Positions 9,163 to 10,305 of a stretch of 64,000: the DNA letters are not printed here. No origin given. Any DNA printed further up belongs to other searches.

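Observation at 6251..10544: Translationally coupled operon: PAS sensor, MBL-fold hydrolase, and cyclase::STAND-ATPase::TPR protein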

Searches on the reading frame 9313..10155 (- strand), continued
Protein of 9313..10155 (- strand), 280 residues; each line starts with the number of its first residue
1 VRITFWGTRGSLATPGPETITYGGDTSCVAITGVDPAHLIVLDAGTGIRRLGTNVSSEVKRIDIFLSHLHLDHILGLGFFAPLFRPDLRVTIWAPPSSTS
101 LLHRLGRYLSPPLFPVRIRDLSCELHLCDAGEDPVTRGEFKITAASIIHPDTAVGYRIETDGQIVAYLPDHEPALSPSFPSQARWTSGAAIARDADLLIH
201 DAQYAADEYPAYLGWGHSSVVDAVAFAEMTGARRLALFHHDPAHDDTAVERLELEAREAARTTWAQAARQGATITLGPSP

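Call 10: find_related_loci(query=A1, collection=genome_contigs, flank=10000)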
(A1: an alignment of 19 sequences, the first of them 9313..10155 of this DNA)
Query A1 (280 aa) in genome_contigs; peptide patterns used: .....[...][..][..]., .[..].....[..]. (x = any residue, [..] = any of these).
600 stretches matched a pattern (row limit reached: there are more); 584 encode a relative of the query (tblastn E <= 1e-3); the best 80 are kept; 80 distinct loci.
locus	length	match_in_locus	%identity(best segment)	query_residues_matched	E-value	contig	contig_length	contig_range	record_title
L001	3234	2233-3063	56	1-276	7e-99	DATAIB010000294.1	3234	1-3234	MAG TPA_asm: Candidatus Limnocylindrales bacterium isolate SMAG_U6872 k141_3133756, whole genome shotgun sequence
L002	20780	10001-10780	57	1-258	4e-95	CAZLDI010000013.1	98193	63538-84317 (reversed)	MAG TPA_asm: uncultured Dehalococcoidia bacterium isolate SRP119689_co1_231 genome assembly, contig: NODE_184_length_981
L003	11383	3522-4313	57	1-263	2e-94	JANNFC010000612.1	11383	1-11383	MAG: Betaproteobacteria bacterium isolate OTE_75_metabat_334 OTE_75_k141_4595288, whole genome shotgun sequence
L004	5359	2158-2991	56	1-277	4e-93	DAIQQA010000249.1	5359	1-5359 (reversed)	MAG TPA_asm: Burkholderiales bacterium isolate CTOTU25577 NODE_10463_length_5359_cov_6.065422, whole genome shotgun sequ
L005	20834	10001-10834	54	1-276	2e-92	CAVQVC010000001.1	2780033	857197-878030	MAG: uncultured Chloroflexia bacterium isolate MFD10007.bin.2.9 genome assembly, contig: contig_3036, whole genome shotg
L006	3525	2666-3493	56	1-276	2e-90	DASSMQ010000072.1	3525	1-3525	MAG TPA_asm: Candidatus Limnocylindrales bacterium isolate SMAG_U1202 k141_568707, whole genome shotgun sequence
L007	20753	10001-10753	55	1-251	5e-89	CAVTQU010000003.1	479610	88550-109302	MAG: uncultured Chloroflexia bacterium isolate MFD00392.bin.2.302 genome assembly, contig: contig_29287, whole genome sh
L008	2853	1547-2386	52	1-279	2e-90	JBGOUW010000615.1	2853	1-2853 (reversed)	MAG: Candidatus Binatia bacterium isolate OBJ_0618_7090110_13 k141_5573758_length_2853_cov_15.9318, whole genome shotgun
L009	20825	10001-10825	53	1-275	2e-88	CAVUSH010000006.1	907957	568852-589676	MAG: uncultured Chloroflexia bacterium isolate MFD05942.bin.2.270 genome assembly, contig: contig_6407, whole genome sho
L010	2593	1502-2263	58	1-252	2e-90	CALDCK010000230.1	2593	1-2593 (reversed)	MAG: uncultured bacterium isolate N4_Bin_METABAT__21_1 genome assembly, contig: c_000000977624, whole genome shotgun seq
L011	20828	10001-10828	53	1-276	3e-87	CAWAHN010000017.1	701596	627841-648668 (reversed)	MAG: uncultured Chloroflexia bacterium isolate MFD02134.bin.2.85 genome assembly, contig: contig_6050, whole genome shot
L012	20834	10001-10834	52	1-276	2e-87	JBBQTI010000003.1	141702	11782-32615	MAG: Acidimicrobiia bacterium isolate Co_metawrap_1816 Cmw_1816_k141_5866682_length_141702_cov_16.9991, whole genome sho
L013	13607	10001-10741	55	1-246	1e-85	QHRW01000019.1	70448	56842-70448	MAG: Candidatus Rokuibacteriota bacterium isolate AR5 14_1009_16_40cm_scaffold_1283_e_201.2_curated, whole genome shotgu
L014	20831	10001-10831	52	1-276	2e-85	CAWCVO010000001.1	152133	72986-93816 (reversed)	MAG: uncultured Chloroflexia bacterium isolate MFD05442.bin.1.98 genome assembly, contig: contig_18399, whole genome sho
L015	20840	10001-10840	52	1-279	2e-85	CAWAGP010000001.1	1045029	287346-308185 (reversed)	MAG: uncultured Chloroflexia bacterium isolate MFD02416.bin.2.55 genome assembly, contig: contig_18847, whole genome sho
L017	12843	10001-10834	49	1-276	7e-85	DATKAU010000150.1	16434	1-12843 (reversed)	MAG TPA_asm: Anaerolineales bacterium isolate SMAG_U14402 k141_1186782, whole genome shotgun sequence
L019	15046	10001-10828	50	1-274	6e-85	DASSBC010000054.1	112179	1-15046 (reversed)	MAG TPA_asm: Anaerolineales bacterium isolate SMAG_U884 k141_1621447, whole genome shotgun sequence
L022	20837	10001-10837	49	1-277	4e-83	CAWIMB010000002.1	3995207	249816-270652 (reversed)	MAG: uncultured Actinomycetes bacterium isolate MFD04944.bin.2.122 genome assembly, contig: contig_32065, whole genome s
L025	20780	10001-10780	53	1-259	2e-82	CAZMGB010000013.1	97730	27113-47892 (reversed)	MAG TPA_asm: uncultured Dehalococcoidia bacterium isolate SRP323688_co1_256 genome assembly, contig: NODE_439_length_977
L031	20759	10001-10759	52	1-252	8e-81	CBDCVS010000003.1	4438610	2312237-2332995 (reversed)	MAG: Candidatus Promineifilaceae bacterium isolate 0f3264e9-d07a-4064-bd01-bd2e928dc920 genome assembly, contig: contig_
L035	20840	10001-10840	50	1-276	3e-76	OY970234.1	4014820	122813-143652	MAG: uncultured Acidimicrobiaceae bacterium isolate MFD04540.bin.1.70 genome assembly, chromosome: 1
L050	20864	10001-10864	43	1-277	2e-60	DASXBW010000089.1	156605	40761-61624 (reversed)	MAG TPA_asm: Casimicrobiaceae bacterium isolate SMAG_U5044 k141_2690087, whole genome shotgun sequence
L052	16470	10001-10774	42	1-253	1e-59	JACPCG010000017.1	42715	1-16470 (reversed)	MAG: Candidatus Rokuibacteriota bacterium isolate NC_groundwater_277_Ag_S-0.2um_71_17 S5_GD2017_2_S2_scaffold_838, whole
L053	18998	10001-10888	40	3-280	1e-59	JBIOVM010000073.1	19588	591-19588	MAG: Candidatus Rokuibacteriota bacterium isolate MAG108 k127_2220210, whole genome shotgun sequence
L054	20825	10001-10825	40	3-276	9e-60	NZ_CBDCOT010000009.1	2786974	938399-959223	MAG: Curvivirga sp. isolate d10fed42-78de-4935-8d9a-73f67d4635eb contig_9, whole genome shotgun sequence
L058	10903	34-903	39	1-276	2e-59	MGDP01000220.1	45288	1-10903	MAG: Candidatus Tectomicrobia bacterium RIFCSPLOWO2_12_FULL_69_37 rifcsplowo2_12_scaffold_8625, whole genome shotgun seq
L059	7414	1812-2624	44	1-272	3e-59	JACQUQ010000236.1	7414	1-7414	MAG: Chloroflexi bacterium isolate NC_groundwater_1441_Ag_S-0.65um_68_29 S_p65_S5_coassembly_k141_5092726, whole genome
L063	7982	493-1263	43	1-252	3e-58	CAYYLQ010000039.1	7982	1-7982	MAG TPA_asm: uncultured Nitrospirales bacterium isolate SRP273308_co1_254 genome assembly, contig: NODE_14283_length_798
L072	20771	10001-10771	44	1-250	2e-57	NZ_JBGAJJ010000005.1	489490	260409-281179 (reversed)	MAG: Terricaulis sp. isolate MAG_MBR_H10.93 MBRH10-93_opera_contig_64, whole genome shotgun sequence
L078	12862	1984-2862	42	1-274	3e-57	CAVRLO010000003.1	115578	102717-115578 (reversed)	MAG: uncultured Candidatus Rokubacteria bacterium isolate MFD04850.bin.2.308 genome assembly, contig: contig_132035, who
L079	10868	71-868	44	1-258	3e-57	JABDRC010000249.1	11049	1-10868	MAG: Halobacteria archaeon isolate Site_C19 k127_186962, whole genome shotgun sequence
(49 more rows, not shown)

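Call 13: find_encoding_contigs(protein=P0002, flank=10000, max_places=3)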
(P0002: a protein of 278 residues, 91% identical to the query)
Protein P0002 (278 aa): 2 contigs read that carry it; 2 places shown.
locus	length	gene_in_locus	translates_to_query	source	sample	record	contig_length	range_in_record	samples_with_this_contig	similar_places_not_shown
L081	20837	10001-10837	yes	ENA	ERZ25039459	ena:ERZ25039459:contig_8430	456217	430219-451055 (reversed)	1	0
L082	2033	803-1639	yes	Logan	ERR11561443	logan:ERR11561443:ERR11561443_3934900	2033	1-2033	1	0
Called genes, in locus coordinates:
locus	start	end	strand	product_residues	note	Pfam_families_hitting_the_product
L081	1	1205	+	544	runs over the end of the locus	PF04174:CP_ATPgrasp_1, PF14403:CP_ATPgrasp_2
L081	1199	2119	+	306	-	PF04168:Alpha-E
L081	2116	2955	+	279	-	PF08379:Bact_transglu_N, PF01841:Transglut_core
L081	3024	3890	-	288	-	PF09929:DUF2161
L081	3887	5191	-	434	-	PF05977:MFS_3, PF07690:MFS_1, PF12832:MFS_1_like (weak), PF07690:MFS_1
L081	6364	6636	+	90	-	-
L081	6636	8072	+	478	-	PF00211:Guanylate_cyc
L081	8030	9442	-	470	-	PF00890:FAD_binding_2 (weak), PF01134:GIDA (faint), PF01494:FAD_binding_3 (faint), PF07992:Pyr_redox_2, PF12831:FAD_oxidored (weak), PF13738:Pyr_redox_3, PF00070:Pyr_redox, PF02852:Pyr_redox_dim, +2 more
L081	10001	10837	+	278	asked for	PF12706:Lactamase_B_2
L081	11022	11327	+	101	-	PF01402:RHH_1 (weak)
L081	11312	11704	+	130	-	PF01850:PIN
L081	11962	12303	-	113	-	PF02452:PemK_toxin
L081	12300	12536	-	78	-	-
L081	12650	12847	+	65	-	PF09957:VapB_antitoxin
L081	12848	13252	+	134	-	PF01850:PIN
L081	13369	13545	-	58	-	-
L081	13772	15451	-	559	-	PF00005:ABC_tran, PF02463:SMC_N (faint), PF13401:AAA_22 (faint), PF13476:AAA_23 (faint), PF13555:AAA_29 (faint), PF13304:AAA_21 (faint), PF12848:ABC_tran_Xtn, PF00005:ABC_tran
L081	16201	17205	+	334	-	-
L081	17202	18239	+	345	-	PF00294:PfkB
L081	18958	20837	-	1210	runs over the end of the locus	PF04020:Phage_holin_4_2, PF01663:Phosphodiest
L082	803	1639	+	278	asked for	PF12706:Lactamase_B_2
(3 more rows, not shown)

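Call 14: find_encoding_contigs(protein=P0023, flank=10000, max_places=3)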
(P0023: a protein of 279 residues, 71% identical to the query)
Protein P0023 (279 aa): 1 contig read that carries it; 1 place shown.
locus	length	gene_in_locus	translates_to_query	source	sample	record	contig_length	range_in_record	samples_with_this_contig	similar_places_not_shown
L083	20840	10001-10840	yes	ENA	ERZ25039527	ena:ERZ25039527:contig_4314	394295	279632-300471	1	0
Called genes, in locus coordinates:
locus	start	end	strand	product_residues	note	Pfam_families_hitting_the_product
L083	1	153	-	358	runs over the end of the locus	PF00005:ABC_tran, PF13304:AAA_21 (faint), PF08402:TOBE_2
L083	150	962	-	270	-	PF00528:BPD_transp_1 (weak)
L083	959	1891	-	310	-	PF00528:BPD_transp_1 (weak)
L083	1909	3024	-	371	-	PF13531:SBP_bac_11 (weak), PF13343:SBP_bac_6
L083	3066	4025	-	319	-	-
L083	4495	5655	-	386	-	PF03724:META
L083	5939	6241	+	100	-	-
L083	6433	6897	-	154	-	PF00520:Ion_trans, PF07885:Ion_trans_2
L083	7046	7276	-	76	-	PF13683:rve_3, PF13333:rve_2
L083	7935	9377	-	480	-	PF00890:FAD_binding_2 (weak), PF01134:GIDA (faint), PF01262:AlaDh_PNT_C (faint), PF07992:Pyr_redox_2, PF12831:FAD_oxidored (weak), PF13738:Pyr_redox_3 (weak), PF00070:Pyr_redox, PF02852:Pyr_redox_dim, +3 more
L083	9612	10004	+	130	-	PF00989:PAS (weak)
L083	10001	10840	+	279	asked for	PF12706:Lactamase_B_2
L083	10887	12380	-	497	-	PF00211:Guanylate_cyc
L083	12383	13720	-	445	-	PF01547:SBP_bac_1, PF13416:SBP_bac_8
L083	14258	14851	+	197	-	PF13473:Cupredoxin_1, PF00127:Copper-bind, PF06525:SoxE (weak)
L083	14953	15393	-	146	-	-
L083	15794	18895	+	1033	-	PF00211:Guanylate_cyc, PF00931:NB-ARC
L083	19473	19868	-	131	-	PF08281:Sigma70_r4_2, PF00196:GerE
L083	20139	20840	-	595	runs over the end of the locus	PF13581:HATPase_c_2 (faint), PF07730:HisKA_3, PF02518:HATPase_c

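Call 20: search_protein_families(library=pfam, proteins=[L050:10001-11824:+, L052:9992-12256:+, L072:10001-11809:+, L079:71-1900:+, L059:1812-4121:+, L058:34-1371:+, L078:1984-3339:+, L063:493-2763:+], max_evalue=0.001)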
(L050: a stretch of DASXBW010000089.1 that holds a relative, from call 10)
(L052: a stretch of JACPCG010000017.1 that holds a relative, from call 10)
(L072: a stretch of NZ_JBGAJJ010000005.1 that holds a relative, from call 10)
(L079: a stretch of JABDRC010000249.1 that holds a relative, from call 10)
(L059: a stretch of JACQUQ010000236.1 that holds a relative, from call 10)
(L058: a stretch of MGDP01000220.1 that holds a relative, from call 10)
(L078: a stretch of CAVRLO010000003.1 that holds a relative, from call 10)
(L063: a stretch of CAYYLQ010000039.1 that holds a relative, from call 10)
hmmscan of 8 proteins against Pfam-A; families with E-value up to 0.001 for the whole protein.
L050:10001-11824:+ (607 aa): 4 families
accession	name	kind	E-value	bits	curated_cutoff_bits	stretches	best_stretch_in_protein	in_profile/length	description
PF12706.13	Lactamase_B_2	-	3.8e-18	66.3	27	1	39-247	3-200/200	Beta-lactamase superfamily domain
PF01590.32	GAF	-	3.6e-14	53.9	22.4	1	467-597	2-132/133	GAF domain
PF00072.30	Response_reg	-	3.5e-06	27.6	30.2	1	322-430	6-110/111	Response regulator receiver domain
PF13185.12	GAF_2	-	1e-05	26.2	28.6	1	466-594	3-131/136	GAF domain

L052:9992-12256:+ (754 aa): 5 families
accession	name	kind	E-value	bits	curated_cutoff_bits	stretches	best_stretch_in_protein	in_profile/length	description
PF00990.26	GGDEF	-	1.2e-30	106.8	23.8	1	606-753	4-155/161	Diguanylate cyclase, GGDEF domain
PF00027.35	cNMP_binding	-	1.5e-19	70.1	27.5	1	490-577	2-88/89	Cyclic nucleotide-binding domain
PF12706.13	Lactamase_B_2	-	3.3e-17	63.2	27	1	42-248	3-200/200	Beta-lactamase superfamily domain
PF00072.30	Response_reg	-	2.3e-05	24.9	30.2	1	312-424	1-111/111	Response regulator receiver domain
PF00753.33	Lactamase_B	-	0.00093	19.6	22.7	0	26-176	3-149/196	Metallo-beta-lactamase superfamily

L072:10001-11809:+ (602 aa): 4 families
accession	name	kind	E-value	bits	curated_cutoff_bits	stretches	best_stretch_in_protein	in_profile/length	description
PF12706.13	Lactamase_B_2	-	1.7e-20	73.9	27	1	39-247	3-200/200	Beta-lactamase superfamily domain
PF01590.32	GAF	-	2.8e-16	60.7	22.4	1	461-592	1-132/133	GAF domain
PF13185.12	GAF_2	-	1.3e-11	45.2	28.6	1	460-589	2-131/136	GAF domain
PF00753.33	Lactamase_B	-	1.3e-05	25.7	22.7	1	23-92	3-74/196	Metallo-beta-lactamase superfamily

L079:71-1900:+ (609 aa): 4 families
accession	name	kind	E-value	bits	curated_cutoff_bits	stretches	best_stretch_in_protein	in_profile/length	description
PF12706.13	Lactamase_B_2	-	5.9e-18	65.6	27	1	60-248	28-200/200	Beta-lactamase superfamily domain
PF01590.32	GAF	-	1.2e-17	65.2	22.4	1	468-596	2-130/133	GAF domain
PF00072.30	Response_reg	-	5.7e-10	39.8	30.2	1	318-425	1-104/111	Response regulator receiver domain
PF13185.12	GAF_2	-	9.1e-10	39.3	28.6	1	468-592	4-128/136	GAF domain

L059:1812-4121:+ (769 aa): 5 families
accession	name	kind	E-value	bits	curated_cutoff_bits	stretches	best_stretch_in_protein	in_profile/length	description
PF00990.26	GGDEF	-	2.6e-37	128.5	23.8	1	611-760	4-157/161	Diguanylate cyclase, GGDEF domain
PF00027.35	cNMP_binding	-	1.9e-20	73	27.5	1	494-582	2-88/89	Cyclic nucleotide-binding domain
PF00072.30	Response_reg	-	8.8e-14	52.1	30.2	1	310-422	1-111/111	Response regulator receiver domain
PF12706.13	Lactamase_B_2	-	1e-13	51.8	27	1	38-245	2-200/200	Beta-lactamase superfamily domain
PF00753.33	Lactamase_B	-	0.00021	21.7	22.7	1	24-176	4-152/196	Metallo-beta-lactamase superfamily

L058:34-1371:+ (445 aa): 3 families
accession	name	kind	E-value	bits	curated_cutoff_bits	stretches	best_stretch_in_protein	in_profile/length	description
PF00072.30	Response_reg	-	1.8e-27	96.1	30.2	1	320-436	1-111/111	Response regulator receiver domain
PF12706.13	Lactamase_B_2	-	3e-13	50.3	27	1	40-250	4-200/200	Beta-lactamase superfamily domain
PF00753.33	Lactamase_B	-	0.00034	21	22.7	1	23-185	3-161/196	Metallo-beta-lactamase superfamily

L078:1984-3339:+ (451 aa): 3 families
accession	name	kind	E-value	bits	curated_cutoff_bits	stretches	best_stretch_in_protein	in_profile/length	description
PF00072.30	Response_reg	-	3.4e-24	85.6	30.2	1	323-436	1-110/111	Response regulator receiver domain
PF12706.13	Lactamase_B_2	-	4.7e-15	56.2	27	1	39-255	3-200/200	Beta-lactamase superfamily domain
PF00753.33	Lactamase_B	-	5.4e-05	23.6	22.7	1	24-82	4-63/196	Metallo-beta-lactamase superfamily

L063:493-2763:+ (756 aa): 4 families
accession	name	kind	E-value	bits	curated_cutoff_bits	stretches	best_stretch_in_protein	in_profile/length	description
PF00990.26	GGDEF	-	8.9e-31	107.3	23.8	1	610-754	4-152/161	Diguanylate cyclase, GGDEF domain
PF00027.35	cNMP_binding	-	3.8e-19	68.9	27.5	1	493-581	2-88/89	Cyclic nucleotide-binding domain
PF12706.13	Lactamase_B_2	-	1.4e-14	54.6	27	1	39-245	3-200/200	Beta-lactamase superfamily domain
PF00072.30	Response_reg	-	6.7e-14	52.4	30.2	1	310-421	1-110/111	Response regulator receiver domain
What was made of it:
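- Relatives at about 40% identity are MBL-REC, MBL-REC-GAF and MBL-REC-cNMP_binding-GGDEF fusions (call 20). The GGDEF fusions (call 20) would fit c-di-GMP.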

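Call 22: find_encoding_contigs(protein=P0003, flank=10000, max_places=2)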
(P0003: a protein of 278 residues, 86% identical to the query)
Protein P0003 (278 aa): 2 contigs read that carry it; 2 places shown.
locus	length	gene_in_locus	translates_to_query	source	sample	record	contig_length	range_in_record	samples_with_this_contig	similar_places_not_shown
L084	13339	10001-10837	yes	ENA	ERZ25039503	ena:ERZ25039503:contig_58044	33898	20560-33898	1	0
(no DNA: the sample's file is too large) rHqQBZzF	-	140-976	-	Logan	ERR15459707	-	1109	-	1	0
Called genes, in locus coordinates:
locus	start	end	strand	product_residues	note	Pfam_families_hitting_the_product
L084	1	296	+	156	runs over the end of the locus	PF03449:GreA_GreB_N, PF01272:GreA_GreB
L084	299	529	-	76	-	-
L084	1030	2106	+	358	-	PF01921:tRNA-synt_1f, PF09334:tRNA-synt_1g (faint)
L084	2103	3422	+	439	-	PF02403:Seryl_tRNA_N, PF00587:tRNA-synt_2b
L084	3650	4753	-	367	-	PF00144:Beta-lactamase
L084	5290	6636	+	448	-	PF01547:SBP_bac_1, PF13416:SBP_bac_8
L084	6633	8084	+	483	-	PF00211:Guanylate_cyc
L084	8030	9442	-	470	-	PF00890:FAD_binding_2 (faint), PF01134:GIDA (faint), PF01494:FAD_binding_3 (faint), PF07992:Pyr_redox_2, PF12831:FAD_oxidored (weak), PF13738:Pyr_redox_3, PF00070:Pyr_redox, PF02852:Pyr_redox_dim, +1 more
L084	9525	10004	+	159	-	PF00989:PAS (weak), PF08448:PAS_4 (weak), PF13426:PAS_9 (weak)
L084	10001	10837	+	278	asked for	PF12706:Lactamase_B_2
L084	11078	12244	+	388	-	PF06772:LtrA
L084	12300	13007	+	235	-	PF07992:Pyr_redox_2, PF21706:FCSD_central (faint)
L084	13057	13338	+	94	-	?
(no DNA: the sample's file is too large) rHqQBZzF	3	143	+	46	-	?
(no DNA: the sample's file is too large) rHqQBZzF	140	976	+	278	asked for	PF12706:Lactamase_B_2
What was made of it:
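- L084 (86%) has LtrA downstream (call 22).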

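Call 23: find_encoding_contigs(protein=P0001, flank=10000, max_places=2)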
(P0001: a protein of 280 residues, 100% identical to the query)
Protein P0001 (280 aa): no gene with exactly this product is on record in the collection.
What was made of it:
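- Tried and rejected: Exact look-up of the window's own MBL (call 23).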
